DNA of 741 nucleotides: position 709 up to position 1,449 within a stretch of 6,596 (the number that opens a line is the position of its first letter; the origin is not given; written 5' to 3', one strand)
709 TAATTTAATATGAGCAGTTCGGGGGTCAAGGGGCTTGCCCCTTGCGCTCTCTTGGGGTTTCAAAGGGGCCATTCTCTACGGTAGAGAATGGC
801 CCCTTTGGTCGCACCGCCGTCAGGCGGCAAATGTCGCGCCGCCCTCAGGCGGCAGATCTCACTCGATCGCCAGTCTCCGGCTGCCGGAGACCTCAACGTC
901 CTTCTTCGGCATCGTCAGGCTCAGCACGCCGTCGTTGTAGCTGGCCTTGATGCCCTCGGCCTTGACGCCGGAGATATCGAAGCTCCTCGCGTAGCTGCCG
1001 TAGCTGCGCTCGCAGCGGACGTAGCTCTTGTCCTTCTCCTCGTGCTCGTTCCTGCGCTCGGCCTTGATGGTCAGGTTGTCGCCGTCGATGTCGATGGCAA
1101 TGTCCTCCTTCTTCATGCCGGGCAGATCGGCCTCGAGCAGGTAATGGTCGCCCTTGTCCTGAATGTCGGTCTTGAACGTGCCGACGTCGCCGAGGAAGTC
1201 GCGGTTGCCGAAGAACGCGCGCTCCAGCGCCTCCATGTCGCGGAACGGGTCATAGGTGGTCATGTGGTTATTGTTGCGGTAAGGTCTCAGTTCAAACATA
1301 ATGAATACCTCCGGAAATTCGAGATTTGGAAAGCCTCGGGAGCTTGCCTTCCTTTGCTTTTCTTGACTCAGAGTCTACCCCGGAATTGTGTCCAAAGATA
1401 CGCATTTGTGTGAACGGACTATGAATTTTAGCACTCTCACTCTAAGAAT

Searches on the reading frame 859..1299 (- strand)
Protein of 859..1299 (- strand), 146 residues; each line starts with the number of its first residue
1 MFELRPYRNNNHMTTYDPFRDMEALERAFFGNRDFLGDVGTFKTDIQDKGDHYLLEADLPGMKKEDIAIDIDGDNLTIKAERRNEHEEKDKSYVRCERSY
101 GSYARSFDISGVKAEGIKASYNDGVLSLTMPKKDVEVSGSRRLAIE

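Call 9: search_protein_families(library=pfam, proteins=[window:862-1299:-], max_evalue=0.01)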
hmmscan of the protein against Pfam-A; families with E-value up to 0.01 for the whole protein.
window:862-1299:- (146 aa): 2 families
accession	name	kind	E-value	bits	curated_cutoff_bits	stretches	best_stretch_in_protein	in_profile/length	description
PF00011.27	HSP20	-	6.1e-23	81.3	20.8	1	45-145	1-101/102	Hsp20/alpha crystallin family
PF17886.7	ArsA_HSP20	-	3.4e-06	27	22.5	1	50-83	1-34/63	HSP20-like domain found in ArsA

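Call 12: find_encoding_contigs(protein=window:859-1299:-, flank=10000, max_places=10)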
Protein window:859-1299:- (146 aa): 24 contigs read that carry it; 10 places shown.
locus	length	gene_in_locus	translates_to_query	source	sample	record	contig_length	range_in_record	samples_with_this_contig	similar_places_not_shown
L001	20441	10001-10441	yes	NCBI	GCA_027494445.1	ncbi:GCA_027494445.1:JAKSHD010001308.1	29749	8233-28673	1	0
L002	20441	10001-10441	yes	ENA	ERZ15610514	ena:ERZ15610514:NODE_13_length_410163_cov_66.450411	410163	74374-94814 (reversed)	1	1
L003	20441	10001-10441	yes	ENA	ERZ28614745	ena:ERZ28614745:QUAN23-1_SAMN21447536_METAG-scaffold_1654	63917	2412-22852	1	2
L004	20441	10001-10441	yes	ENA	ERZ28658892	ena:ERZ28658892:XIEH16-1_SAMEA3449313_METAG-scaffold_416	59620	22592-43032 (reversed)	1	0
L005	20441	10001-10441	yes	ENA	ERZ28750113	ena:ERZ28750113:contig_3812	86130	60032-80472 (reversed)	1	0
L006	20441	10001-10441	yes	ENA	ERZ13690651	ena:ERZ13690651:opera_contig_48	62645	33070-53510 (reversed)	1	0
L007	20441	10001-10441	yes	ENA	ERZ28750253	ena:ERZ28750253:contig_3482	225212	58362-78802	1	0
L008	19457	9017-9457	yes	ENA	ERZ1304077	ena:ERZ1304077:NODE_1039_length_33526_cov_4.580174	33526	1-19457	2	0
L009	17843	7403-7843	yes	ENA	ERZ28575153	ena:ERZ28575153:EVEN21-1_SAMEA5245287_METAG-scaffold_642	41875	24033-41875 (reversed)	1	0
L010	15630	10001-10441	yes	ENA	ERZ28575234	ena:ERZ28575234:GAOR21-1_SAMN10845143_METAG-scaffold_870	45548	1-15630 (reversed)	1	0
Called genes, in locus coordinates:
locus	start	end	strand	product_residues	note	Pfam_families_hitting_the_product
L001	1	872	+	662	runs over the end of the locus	PF00009:GTP_EFTU (faint), PF01926:MMR_HSR1, PF02421:FeoB_N, PF09439:SRPRB (weak), PF17910:FeoB_Cyto, PF07670:Gate, PF07664:FeoB_C, PF07670:Gate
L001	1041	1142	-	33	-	-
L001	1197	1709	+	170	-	-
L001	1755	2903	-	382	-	PF14199:DUF4317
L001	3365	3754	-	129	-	-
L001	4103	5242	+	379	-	PF03977:OAD_beta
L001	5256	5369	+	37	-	-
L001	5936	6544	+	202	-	-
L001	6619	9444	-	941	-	PF00395:SLH (weak)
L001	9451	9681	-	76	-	-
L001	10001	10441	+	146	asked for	PF00011:HSP20, PF17886:ArsA_HSP20 (faint)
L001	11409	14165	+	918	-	PF00395:SLH (weak)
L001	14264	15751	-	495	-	PF05598:DUF772, PF01609:DDE_Tnp_1, PF13751:DDE_Tnp_1_6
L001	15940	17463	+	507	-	-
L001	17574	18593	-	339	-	PF01073:3Beta_HSD, PF01370:Epimerase, PF02719:Polysacc_synt_2, PF04321:RmlD_sub_bind, PF16363:GDP_Man_Dehyd, PF07993:NAD_binding_4 (weak)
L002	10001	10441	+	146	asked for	PF00011:HSP20, PF17886:ArsA_HSP20 (faint)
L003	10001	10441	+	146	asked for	PF00011:HSP20, PF17886:ArsA_HSP20 (faint)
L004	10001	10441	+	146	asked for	PF00011:HSP20, PF17886:ArsA_HSP20 (faint)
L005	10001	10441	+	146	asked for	PF00011:HSP20, PF17886:ArsA_HSP20 (faint)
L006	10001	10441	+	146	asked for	PF00011:HSP20, PF17886:ArsA_HSP20 (faint)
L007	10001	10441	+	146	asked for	PF00011:HSP20, PF17886:ArsA_HSP20 (faint)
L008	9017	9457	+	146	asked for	PF00011:HSP20, PF17886:ArsA_HSP20 (faint)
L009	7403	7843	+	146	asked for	PF00011:HSP20, PF17886:ArsA_HSP20 (faint)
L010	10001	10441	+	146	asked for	PF00011:HSP20, PF17886:ArsA_HSP20 (faint)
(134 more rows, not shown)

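Call 13: find_homologous_proteins(query=window:862-1299:-)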
Query window:862-1299:- (146 aa): 1905 proteins with E <= 0.001 among 1936 candidates; the best 120 are listed.
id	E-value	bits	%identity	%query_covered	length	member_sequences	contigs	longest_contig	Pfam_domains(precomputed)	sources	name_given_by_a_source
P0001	1.3e-90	319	98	100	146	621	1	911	PF00011.28,PF17886.8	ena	-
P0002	1.1e-89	316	98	100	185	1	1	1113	PF00011.28,PF17886.8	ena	-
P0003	1.6e-82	293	91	99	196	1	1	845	PF00011.28,PF17886.8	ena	-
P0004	5.5e-82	291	89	100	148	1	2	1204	PF00011.28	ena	-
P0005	1.6e-80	286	88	100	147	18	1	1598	PF00011.28,PF17886.8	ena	-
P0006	1.3e-78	280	86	100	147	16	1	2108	PF00011.28,PF17886.8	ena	-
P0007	2.6e-78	279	90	94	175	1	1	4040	PF00011.28,PF17886.8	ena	-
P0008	2.6e-78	279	90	94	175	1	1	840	PF00011.28,PF17886.8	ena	-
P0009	2.7e-78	279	90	94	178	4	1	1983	PF00011.28,PF17886.8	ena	-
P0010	3.0e-78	279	86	100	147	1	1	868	PF00011.28,PF17886.8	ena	-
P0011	4.2e-78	278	90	94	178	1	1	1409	PF00011.28,PF17886.8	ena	-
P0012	4.9e-78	278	85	100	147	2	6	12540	PF00011.28,PF17886.8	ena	-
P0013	5.7e-78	278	96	92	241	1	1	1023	PF00011.28,PF17886.8,PF02661.24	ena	-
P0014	9.4e-78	277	85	100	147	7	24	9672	PF00011.28,PF17886.8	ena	-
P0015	1.2e-77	277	90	94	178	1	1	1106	PF00011.28,PF17886.8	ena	-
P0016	1.7e-77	276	91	100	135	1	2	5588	PF00011.28,PF17886.8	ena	-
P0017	1.7e-77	276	85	100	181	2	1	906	PF00011.28,PF17886.8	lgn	-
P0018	1.9e-77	276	83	100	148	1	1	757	PF00011.28,PF17886.8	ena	-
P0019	3.6e-77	275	84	100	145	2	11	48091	PF00011.28,PF17886.8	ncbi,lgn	-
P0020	1.3e-76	274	82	100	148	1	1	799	PF00011.28,PF17886.8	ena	-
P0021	1.4e-76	273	83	100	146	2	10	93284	PF00011.28,PF17886.8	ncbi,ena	-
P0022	3.0e-76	272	84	100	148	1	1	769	PF00011.28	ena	-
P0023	8.3e-75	268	82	100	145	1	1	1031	PF00011.28,PF17886.8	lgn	-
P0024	2.7e-74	266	98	82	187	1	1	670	PF00011.28,PF05698.20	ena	-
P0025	3.1e-74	266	88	90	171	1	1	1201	PF00011.28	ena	-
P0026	3.4e-74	266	99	82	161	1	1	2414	PF00011.28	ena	-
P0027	9.2e-72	258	87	100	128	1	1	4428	PF00011.28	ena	-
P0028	1.0e-71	258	84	100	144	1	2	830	PF00011.28,PF17886.8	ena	-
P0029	2.7e-71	256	83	100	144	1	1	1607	PF00011.28,PF17886.8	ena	-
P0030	3.2e-71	256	78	100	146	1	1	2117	PF00011.28,PF17886.8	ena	-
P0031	2.8e-70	253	98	78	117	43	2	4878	PF00011.28,PF17886.8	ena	-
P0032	2.8e-69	250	78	97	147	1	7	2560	PF00011.28,PF17886.8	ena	-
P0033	4.3e-69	249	78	97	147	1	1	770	PF00011.28,PF17886.8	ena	-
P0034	4.2e-68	246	75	100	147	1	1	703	PF00011.28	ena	-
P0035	1.2e-67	244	81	98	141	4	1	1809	PF00011.28,PF17886.8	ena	-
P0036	4.5e-67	243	82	100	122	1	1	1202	PF00011.28,PF17886.8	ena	-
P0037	1.8e-66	241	81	100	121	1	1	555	PF00011.28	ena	-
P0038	4.9e-66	239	74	100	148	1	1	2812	PF27746.1,PF00011.28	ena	-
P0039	6.7e-66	239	74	100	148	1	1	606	PF27746.1,PF00011.28,PF17886.8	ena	-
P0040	1.4e-65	238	74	100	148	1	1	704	PF27746.1,PF00011.28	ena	-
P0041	1.6e-65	238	74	100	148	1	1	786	PF27746.1,PF00011.28,PF17886.8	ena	-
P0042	3.6e-65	236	73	100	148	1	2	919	PF27746.1,PF00011.28,PF17886.8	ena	-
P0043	1.3e-64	235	75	100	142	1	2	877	PF00011.28,PF17886.8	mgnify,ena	mgnify:CR=1 FL=1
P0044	1.3e-62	228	74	100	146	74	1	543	PF00011.28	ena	-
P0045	3.2e-62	227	76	100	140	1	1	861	PF00011.28,PF17886.8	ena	-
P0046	9.7e-62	225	86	82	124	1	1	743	PF00011.28,PF17886.8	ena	-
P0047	1.3e-61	225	72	100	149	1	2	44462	PF00011.28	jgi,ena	-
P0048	1.1e-60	222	69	100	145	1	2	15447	PF00011.28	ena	-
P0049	2.2e-60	221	76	100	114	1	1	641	PF00011.28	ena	-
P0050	2.7e-60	221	70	100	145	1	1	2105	PF00011.28,PF17886.8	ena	-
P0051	5.6e-60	220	76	91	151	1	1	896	PF00011.28,PF17886.8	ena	-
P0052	8.8e-60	219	68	100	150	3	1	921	PF00011.28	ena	-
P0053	1.4e-58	215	68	100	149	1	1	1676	PF00011.28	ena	-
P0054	1.7e-58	215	72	97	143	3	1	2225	PF00011.28,PF17886.8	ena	-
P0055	1.7e-58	215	100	66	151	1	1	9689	PF00011.28,PF17886.8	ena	-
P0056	2.0e-58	215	68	100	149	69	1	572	PF00011.28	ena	-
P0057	2.2e-58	214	69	100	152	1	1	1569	PF00011.28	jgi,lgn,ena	-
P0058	2.4e-58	214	67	100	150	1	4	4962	PF00011.28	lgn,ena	-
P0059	4.4e-58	214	68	100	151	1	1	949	PF00011.28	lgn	-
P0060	2.7e-57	211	67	100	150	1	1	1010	PF00011.28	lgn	-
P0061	8.0e-57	209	67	100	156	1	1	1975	PF00011.28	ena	-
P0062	8.9e-57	209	71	98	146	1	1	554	PF00011.28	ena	-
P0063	1.2e-56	209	70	98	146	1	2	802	PF00011.28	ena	-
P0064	1.3e-56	209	67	95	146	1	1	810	PF00011.28,PF17886.8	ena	-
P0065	1.5e-56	209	66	100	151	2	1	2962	PF00011.28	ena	-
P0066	2.1e-56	208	65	100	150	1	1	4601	PF00011.28,PF17886.8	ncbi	-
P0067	2.6e-56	208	67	99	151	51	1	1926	PF00011.28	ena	-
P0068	4.9e-56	207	72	100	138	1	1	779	PF00011.28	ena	-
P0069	5.3e-56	207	66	100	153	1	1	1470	PF00011.28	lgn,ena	-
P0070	5.3e-56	207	66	99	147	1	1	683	PF00011.28,PF17886.8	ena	-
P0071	5.6e-56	207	66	100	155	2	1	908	PF00011.28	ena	-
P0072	5.8e-56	207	66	100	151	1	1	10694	PF00011.28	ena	-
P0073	5.9e-56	207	66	100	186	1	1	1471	PF00011.28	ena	-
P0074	6.7e-56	206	66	100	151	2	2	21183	PF00011.28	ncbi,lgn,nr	ncbi:MAG: Hsp20/alpha crystallin family protein [Eubacteriales bacterium]|nr:Hsp20/alpha crystallin 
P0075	6.9e-56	206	66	99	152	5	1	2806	PF00011.28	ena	-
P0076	9.8e-56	206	66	100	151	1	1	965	PF00011.28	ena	-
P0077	1.1e-55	206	70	95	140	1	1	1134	PF00011.28,PF17886.8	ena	-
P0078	1.5e-55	205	68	100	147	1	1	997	PF00011.28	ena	-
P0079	1.6e-55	205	66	100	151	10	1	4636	PF00011.28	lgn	-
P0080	1.8e-55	205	66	100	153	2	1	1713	PF00011.28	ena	-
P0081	1.9e-55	205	68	100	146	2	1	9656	PF00011.28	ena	-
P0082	2.0e-55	205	66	100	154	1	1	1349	PF00011.28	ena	-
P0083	2.8e-55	204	65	100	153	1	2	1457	PF00011.28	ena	-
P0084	3.1e-55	204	66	100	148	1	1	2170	PF00011.28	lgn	-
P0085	3.2e-55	204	65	100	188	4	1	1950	PF00011.28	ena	-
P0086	3.9e-55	204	64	100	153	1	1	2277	PF00011.28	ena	-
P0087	4.7e-55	204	71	100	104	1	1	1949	PF00011.28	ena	-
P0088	5.1e-55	204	65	100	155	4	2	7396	PF00011.28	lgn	-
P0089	5.3e-55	204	65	100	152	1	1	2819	PF00011.28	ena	-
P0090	7.6e-55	203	72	100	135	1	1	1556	PF00011.28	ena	-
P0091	7.6e-55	203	65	100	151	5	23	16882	PF00011.28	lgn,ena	-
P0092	8.8e-55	203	67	100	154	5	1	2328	PF00011.28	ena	-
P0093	1.3e-54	202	66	100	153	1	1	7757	PF00011.28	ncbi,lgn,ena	-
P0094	1.3e-54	202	67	100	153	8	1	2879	PF00011.28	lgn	-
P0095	1.4e-54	202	65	100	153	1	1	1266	PF00011.28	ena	-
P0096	1.4e-54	202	66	100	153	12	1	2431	PF00011.28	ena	-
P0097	1.5e-54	202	100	62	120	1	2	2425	PF00011.28,PF17886.8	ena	-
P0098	1.7e-54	202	71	100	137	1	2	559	PF00011.28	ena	-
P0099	1.8e-54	202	63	100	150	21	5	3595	PF00011.28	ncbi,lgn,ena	-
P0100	2.2e-54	202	66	100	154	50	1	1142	PF00011.28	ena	-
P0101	2.3e-54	202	66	99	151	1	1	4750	PF00011.28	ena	-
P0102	2.9e-54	201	65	100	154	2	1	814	PF00011.28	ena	-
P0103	4.8e-54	200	66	100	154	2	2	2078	PF00011.28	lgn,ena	-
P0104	4.9e-54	200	63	100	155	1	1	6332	PF00011.28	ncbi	-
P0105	5.0e-54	200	64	100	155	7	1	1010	PF00011.28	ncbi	-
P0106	5.4e-54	200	64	100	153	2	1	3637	PF00011.28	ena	-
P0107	5.5e-54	200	66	100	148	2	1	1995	PF00011.28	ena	-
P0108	5.6e-54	200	65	100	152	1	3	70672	PF00011.28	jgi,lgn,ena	-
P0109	6.0e-54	200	64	100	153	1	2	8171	PF00011.28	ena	-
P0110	7.2e-54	200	64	100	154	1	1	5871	PF00011.28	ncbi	-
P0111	8.1e-54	200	66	100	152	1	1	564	PF00011.28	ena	-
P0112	9.2e-54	200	66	100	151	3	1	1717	PF00011.28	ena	-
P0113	9.7e-54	199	65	100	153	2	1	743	PF00011.28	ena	-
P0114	9.7e-54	199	65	100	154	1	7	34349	PF00011.28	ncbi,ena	-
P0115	1.0e-53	199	63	100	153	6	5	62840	PF00011.28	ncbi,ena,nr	ncbi:MAG: Hsp20/alpha crystallin family protein [Oscillospiraceae bacterium]|nr:Hsp20/alpha crystall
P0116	1.1e-53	199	65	100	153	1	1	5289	PF00011.28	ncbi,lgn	-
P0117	1.2e-53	199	65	100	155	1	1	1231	PF00011.28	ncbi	-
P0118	1.3e-53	199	66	100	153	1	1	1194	PF00011.28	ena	-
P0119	1.4e-53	199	64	100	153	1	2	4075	PF00011.28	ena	-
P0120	1.5e-53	199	64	100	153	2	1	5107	PF00011.28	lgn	-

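Call 15: list_cluster_members(proteins=[window:862-1299:-])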
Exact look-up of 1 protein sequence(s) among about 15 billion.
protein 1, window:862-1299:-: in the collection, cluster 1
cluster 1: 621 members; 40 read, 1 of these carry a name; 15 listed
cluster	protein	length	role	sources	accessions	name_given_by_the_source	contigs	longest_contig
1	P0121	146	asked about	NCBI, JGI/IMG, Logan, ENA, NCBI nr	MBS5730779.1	MAG: Hsp20/alpha crystallin family protein [Clostridium sp.] | HSP20 family protein | Hsp20/alpha crystallin family protein [Clostridium sp.]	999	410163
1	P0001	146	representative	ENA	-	-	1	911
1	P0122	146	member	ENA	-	-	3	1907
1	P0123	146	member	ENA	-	-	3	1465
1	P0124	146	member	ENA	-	-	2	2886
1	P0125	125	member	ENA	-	-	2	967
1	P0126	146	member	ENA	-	-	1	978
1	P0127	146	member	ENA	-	-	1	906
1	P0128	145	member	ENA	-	-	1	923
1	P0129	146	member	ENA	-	-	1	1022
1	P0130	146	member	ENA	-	-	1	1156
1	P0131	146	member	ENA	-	-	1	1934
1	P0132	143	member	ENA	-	-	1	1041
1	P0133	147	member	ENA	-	-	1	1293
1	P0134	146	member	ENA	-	-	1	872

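Call 19: find_related_loci(query=window:862-1299:-, collection=genome_contigs, flank=6000)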
Query window:862-1299:- (146 aa) in genome_contigs; peptide patterns used: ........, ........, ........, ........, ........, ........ (x = any residue, [..] = any of these).
134 stretches matched a pattern; 11 encode a relative of the query (tblastn E <= 1e-3); 11 distinct loci.
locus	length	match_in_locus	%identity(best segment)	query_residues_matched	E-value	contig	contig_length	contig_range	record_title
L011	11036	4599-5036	99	1-146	1e-97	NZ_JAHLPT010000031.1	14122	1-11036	Oscillibacter sp. MSJ-31 M31_ctg0031, whole genome shotgun sequence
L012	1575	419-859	91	1-146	3e-95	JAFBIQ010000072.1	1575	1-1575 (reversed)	Oscillibacter valericigenes strain An907 An907_NODE_72_length_1575_cov_20.485353_pilon, whole genome shotgun sequence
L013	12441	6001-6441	86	1-146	1e-85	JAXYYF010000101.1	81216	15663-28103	MAG: bacterium isolate P056L1-64 NODE_142_length_81216_cov_8.242000, whole genome shotgun sequence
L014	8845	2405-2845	86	1-146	5e-85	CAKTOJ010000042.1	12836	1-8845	MAG: uncultured Oscillospiraceae bacterium isolate REFINED_METABAT215_TOP10_CONTIGS_1500_ASSEMBLY_K77_MERGED__Hadza_MoBi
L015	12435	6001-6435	84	1-146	4e-83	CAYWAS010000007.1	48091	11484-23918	MAG TPA_asm: uncultured Oscillibacter sp. isolate SRP350583_co1_39 genome assembly, contig: NODE_1072_length_48091_cov_6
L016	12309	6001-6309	38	45-140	1e-18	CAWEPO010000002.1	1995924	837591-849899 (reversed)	MAG: uncultured Verrucomicrobiae bacterium isolate MFD01916.bin.3.63 genome assembly, contig: contig_1176, whole genome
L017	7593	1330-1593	42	47-134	3e-18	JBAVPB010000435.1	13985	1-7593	MAG: Chthoniobacteraceae bacterium isolate MFD00741_ilm_asm_bin14 k127_177522, whole genome shotgun sequence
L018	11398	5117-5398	36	43-134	4e-18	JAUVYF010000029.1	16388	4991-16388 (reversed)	MAG: Candidatus Bipolaricaulota bacterium isolate CSMAG_1235 CSMAG_1235_k141_1550305_length_16388_cov_17.0000, whole gen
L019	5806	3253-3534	35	43-134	4e-17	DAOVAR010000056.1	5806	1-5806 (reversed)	MAG TPA_asm: Candidatus Bipolaricaulota bacterium isolate CSMAG_984 CSMAG_984_k141_278520_length_5806_cov_7.9728, whole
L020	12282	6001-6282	35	43-134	8e-17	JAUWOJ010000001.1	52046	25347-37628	MAG: Candidatus Bipolaricaulota bacterium isolate CSMAG_2447 CSMAG_2447_k141_188798_length_52046_cov_14.6635, whole geno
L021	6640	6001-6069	70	75-97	5e-5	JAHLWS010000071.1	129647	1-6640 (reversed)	MAG: Promethearchaeota archaeon isolate 33X4 k141_64871, whole genome shotgun sequence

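Call 30: find_encoding_contigs(protein=P0115, flank=10000, max_places=3)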
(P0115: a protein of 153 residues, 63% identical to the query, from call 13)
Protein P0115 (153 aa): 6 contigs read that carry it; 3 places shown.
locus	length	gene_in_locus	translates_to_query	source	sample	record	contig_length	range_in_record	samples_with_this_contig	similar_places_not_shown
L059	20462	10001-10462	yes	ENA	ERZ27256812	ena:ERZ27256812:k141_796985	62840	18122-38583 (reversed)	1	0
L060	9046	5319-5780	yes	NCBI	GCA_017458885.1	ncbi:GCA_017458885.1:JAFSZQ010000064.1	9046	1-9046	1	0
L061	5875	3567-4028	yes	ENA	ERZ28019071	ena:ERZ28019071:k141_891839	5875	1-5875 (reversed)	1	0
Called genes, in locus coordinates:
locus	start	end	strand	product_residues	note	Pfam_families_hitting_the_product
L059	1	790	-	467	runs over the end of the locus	PF03323:GerA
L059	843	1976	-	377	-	-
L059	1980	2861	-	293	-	PF00126:HTH_1, PF03466:LysR_substrate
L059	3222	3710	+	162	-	PF03449:GreA_GreB_N, PF01272:GreA_GreB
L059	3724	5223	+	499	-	PF01336:tRNA_anti-codon, PF00152:tRNA-synt_2, PF01409:tRNA-synt_2d (faint)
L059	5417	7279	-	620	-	PF00122:E1-E2_ATPase, PF12710:HAD (faint), PF00702:Hydrolase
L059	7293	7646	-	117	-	PF12840:HTH_20, PF01022:HTH_5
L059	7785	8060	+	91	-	PF06961:DUF1294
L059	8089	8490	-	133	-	PF00383:dCMP_cyt_deam_1, PF08211:dCMP_cyt_deam_2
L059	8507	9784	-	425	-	PF01522:Polysacc_deac_1 (weak)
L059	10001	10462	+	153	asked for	PF00011:HSP20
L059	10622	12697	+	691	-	PF01368:DHH, PF02272:DHHA1, PF17768:RecJ_OB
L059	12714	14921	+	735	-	PF13328:HD_4, PF01966:HD (weak), PF04607:RelA_SpoT, PF02824:TGS, PF19296:RelA_AH, PF28438:RelA_RIS, PF13291:ACT_4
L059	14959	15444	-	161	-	PF00383:dCMP_cyt_deam_1, PF14437:MafB19-deam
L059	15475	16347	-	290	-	PF13353:Fer4_12 (faint), PF04055:Radical_SAM (weak)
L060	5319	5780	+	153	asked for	PF00011:HSP20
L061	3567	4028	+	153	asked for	PF00011:HSP20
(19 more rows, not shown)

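Call 31: find_encoding_contigs(protein=P0021, flank=10000, max_places=3)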
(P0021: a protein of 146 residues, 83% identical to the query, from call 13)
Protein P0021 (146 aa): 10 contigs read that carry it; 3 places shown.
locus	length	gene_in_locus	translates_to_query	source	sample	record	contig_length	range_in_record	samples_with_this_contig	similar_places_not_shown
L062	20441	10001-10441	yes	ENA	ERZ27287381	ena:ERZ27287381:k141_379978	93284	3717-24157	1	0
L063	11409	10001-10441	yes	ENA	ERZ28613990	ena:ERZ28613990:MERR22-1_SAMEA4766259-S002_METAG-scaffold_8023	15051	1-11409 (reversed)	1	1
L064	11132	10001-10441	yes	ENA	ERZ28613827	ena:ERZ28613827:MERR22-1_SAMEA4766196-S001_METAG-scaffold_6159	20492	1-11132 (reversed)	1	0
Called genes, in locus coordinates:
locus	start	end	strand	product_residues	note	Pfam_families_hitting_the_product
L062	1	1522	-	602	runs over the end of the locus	PF01476:LysM, PF07501:G5, PF01551:Peptidase_M23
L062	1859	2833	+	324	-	PF01515:PTA_PTB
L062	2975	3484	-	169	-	PF01243:PNPOx_N, PF12900:Pyridox_ox_2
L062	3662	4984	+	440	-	PF08245:Mur_ligase_M, PF08353:MurT_C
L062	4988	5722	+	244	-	PF07685:GATase_3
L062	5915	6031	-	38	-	-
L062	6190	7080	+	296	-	PF00149:Metallophos, PF12850:Metallophos_2 (weak)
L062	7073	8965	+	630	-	PF01134:GIDA, PF21680:GIDA_C_1st, PF13932:SAM_GIDA_C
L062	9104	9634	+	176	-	PF00719:Pyrophosphatase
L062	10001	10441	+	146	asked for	PF00011:HSP20, PF17886:ArsA_HSP20 (weak)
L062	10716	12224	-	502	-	PF03553:Na_H_antiporter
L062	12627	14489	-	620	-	PF00122:E1-E2_ATPase, PF12710:HAD (faint), PF00702:Hydrolase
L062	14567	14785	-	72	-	PF00403:HMA (weak)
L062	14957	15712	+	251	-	PF01022:HTH_5, PF13412:HTH_24 (faint), PF12833:HTH_18, PF00165:HTH_AraC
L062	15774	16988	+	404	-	PF00155:Aminotran_1_2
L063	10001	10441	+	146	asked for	PF00011:HSP20, PF17886:ArsA_HSP20 (weak)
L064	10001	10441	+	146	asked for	PF00011:HSP20, PF17886:ArsA_HSP20 (weak)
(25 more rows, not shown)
